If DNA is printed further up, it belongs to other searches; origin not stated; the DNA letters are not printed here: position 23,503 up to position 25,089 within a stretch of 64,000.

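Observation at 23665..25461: ABC-type ATPase without a fused nuclease, followed by a small PIN-like protein: a possible effector/sensor pair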

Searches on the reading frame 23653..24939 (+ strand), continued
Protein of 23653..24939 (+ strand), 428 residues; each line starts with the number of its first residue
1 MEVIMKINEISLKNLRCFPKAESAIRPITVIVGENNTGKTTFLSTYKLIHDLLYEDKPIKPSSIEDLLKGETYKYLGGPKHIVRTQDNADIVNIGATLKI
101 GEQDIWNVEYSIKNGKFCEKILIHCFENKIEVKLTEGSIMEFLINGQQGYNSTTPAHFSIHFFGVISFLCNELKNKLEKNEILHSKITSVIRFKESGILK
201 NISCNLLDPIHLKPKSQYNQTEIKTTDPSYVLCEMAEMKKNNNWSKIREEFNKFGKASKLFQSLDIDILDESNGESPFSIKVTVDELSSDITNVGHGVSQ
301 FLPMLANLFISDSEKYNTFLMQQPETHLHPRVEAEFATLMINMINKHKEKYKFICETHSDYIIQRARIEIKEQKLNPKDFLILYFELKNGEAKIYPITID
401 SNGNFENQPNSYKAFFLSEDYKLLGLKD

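Call 92: search_protein_families(library=pfam, proteins=[L038:7350-9929:+, L010:8742-10004:+, L019:2314-3987:-, L019:4145-5056:+, L068:14310-15392:-, L028:4406-5551:+, L028:2238-4295:+, L059:7714-8757:-, L061:896-2248:+, L047:11769-14453:+], max_evalue=0.001)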
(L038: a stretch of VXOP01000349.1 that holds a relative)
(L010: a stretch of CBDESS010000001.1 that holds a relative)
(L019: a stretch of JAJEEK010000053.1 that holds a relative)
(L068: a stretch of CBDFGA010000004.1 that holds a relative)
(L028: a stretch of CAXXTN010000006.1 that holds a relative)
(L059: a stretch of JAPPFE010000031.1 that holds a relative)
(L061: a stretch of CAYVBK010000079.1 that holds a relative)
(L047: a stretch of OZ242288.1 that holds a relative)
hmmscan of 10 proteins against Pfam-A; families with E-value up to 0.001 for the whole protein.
L038:7350-9929:+ (859 aa): 5 families
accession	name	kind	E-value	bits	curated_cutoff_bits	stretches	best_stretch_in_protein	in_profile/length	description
PF13519.12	VWA_2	-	6.6e-30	104.3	27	2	422-524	1-107/107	von Willebrand factor type A domain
PF00092.34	VWA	-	2.8e-29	103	23.8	2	422-581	2-171/174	von Willebrand factor type A domain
PF13768.12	VWA_3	-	8.7e-17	62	27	1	422-571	3-155/155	von Willebrand factor type A domain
PF07090.17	GATase1_like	-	3.6e-16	59.9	27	2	599-685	154-242/247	Putative glutamine amidotransferase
PF05762.20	VWA_CoxE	-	1.6e-08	34.7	26.4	0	412-525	49-161/222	VWA domain containing CoxE-like protein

L010:8742-10004:+ (420 aa): 0 families

L019:2314-3987:- (557 aa): 3 families
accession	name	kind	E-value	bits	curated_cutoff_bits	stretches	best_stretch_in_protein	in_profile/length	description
PF00205.28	TPP_enzyme_M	-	1e-39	135.8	30.4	1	196-330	1-136/137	Thiamine pyrophosphate enzyme, central domain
PF02775.26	TPP_enzyme_C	-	2.1e-35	122.2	21.9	1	392-542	1-151/151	Thiamine pyrophosphate enzyme, C-terminal TPP binding domain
PF02776.23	TPP_enzyme_N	-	4.8e-22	78.4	26.8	1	4-115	1-116/119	Thiamine pyrophosphate enzyme, N-terminal TPP binding domain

L019:4145-5056:+ (303 aa): 3 families
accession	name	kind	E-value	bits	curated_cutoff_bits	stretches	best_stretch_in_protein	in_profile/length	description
PF13385.13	Laminin_G_3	-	4.9e-20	72.7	27.6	1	99-274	1-150/151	Concanavalin A-like lectin/glucanases superfamily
PF02973.23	Sialidase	-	7e-05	22.8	26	1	204-276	112-183/189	Sialidase, N-terminal domain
PF02210.31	Laminin_G_2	-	0.00011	23.1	22.9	1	186-264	46-123/126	Laminin G domain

L068:14310-15392:- (360 aa): 7 families
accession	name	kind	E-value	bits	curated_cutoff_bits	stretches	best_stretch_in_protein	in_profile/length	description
PF01408.29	GFO_IDH_MocA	-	1.7e-15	58.2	24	1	4-146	1-119/120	Oxidoreductase family, NAD-binding Rossmann fold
PF22725.1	GFO_IDH_MocA_C3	-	2e-12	47.7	27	1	187-274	39-123/124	GFO/IDH/MocA C-terminal domain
PF02894.22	GFO_IDH_MocA_C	-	1.8e-09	38.1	22.9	1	192-356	41-217/218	Oxidoreductase family, C-terminal alpha/beta domain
PF03447.22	NAD_binding_3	-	1.8e-06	29.1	24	1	10-143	1-113/116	Homoserine dehydrogenase, NAD binding domain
PF01113.26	DapB_N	-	1.4e-05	25.6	25.6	1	5-116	2-94/124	Dihydrodipicolinate reductase, N-terminus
PF03435.24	Sacchrp_dh_NADP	-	4.1e-05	24.3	25.1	1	7-124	2-98/129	Saccharopine dehydrogenase NADP binding domain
PF02737.24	3HCDH_N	-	0.00023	21.6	22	1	7-87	3-78/180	3-hydroxyacyl-CoA dehydrogenase, NAD binding domain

L028:4406-5551:+ (381 aa): 2 families
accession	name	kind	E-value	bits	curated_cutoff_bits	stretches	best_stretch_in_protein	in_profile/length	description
PF13635.12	DUF4143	-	3.2e-34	118.4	28.1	1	173-324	2-160/160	Domain of unknown function (DUF4143)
PF13173.12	AAA_14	-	2.9e-20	73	27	1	18-130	2-126/129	AAA domain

L028:2238-4295:+ (685 aa): 2 families
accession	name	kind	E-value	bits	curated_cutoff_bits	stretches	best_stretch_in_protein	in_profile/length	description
PF07584.16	BatA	-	3.8e-14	53.3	25.9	1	1-78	1-77/77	Aerotolerance regulator N-terminal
PF13519.12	VWA_2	-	2.5e-13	51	27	1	90-200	1-106/107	von Willebrand factor type A domain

L059:7714-8757:- (347 aa): 1 family
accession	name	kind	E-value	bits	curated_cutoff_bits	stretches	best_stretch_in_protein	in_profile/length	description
PF00296.26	Bac_luciferase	-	9e-51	173.5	27.9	1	16-321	20-314/314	Luciferase-like monooxygenase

L061:896-2248:+ (450 aa): 8 families
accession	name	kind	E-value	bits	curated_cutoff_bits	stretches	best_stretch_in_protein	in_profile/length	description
PF12804.13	NTP_transf_3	-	7.1e-21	75.5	27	1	6-123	2-115/160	MobA-like NTP transferase domain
PF00132.30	Hexapep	-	3.8e-20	71.1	27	3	267-300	2-35/36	Bacterial transferase hexapeptide (six repeats)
PF00483.29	NTP_transferase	-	3.6e-14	53.4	21.2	1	5-220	2-223/245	Nucleotidyl transferase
PF25084.1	LbH_EIF2B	-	8.7e-12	45.4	54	1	258-345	13-100/105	EIF2B subunit epsilon LbH domain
PF01128.25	IspD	-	3.2e-11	43.9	27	1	4-126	2-125/221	2-C-methyl-D-erythritol 4-phosphate cytidylyltransferase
PF14602.12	Hexapep_2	-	1.4e-07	31.5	27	1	394-428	1-33/34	Hexapeptide repeat of succinyl-transferase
PF02348.25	CTP_transf_3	-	8.9e-05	22.8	22.6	1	21-124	15-119/217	Cytidylyltransferase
PF01983.22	CofC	-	0.00013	21.6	22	1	12-121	9-115/217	Guanylyl transferase CofC like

L047:11769-14453:+ (894 aa): 2 families
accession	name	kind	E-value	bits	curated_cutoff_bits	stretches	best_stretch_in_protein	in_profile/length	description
PF04851.21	ResIII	-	3.7e-14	53.4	22.5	1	92-334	7-163/164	Type III restriction enzyme, res subunit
PF08722.17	Tn7_TnsA-like_N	-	3e-05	24.9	26.5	1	786-864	2-69/85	TnsA-like endonuclease N terminal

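Call 101: find_related_loci(query=A2, collection=viral_contigs, flank=6000)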
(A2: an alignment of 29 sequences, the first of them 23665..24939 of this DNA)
Query A2 (424 aa) in viral_contigs; peptide patterns used: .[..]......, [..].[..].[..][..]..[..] (x = any residue, [..] = any of these).
101 stretches matched a pattern; 10 encode a relative of the query (tblastn E <= 1e-3); 10 distinct loci.
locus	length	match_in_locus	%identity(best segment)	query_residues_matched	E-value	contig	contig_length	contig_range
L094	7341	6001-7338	30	1-422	1e-39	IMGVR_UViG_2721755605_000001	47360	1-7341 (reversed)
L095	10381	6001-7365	25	8-422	1e-30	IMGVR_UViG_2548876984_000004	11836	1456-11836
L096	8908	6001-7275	26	2-415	9e-28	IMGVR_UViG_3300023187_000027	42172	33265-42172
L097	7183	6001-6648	37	203-420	8e-27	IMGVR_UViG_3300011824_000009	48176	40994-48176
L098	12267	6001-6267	35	1-88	3e-9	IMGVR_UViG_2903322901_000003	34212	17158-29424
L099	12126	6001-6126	52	3-44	7e-9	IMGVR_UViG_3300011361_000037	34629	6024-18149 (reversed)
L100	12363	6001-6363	31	3-122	5e-8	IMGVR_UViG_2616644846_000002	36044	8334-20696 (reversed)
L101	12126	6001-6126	50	3-44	9e-8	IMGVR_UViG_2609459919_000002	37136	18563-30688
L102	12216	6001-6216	27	291-367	4e-5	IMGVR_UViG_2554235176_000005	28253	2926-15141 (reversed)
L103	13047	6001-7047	20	1-365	1e-6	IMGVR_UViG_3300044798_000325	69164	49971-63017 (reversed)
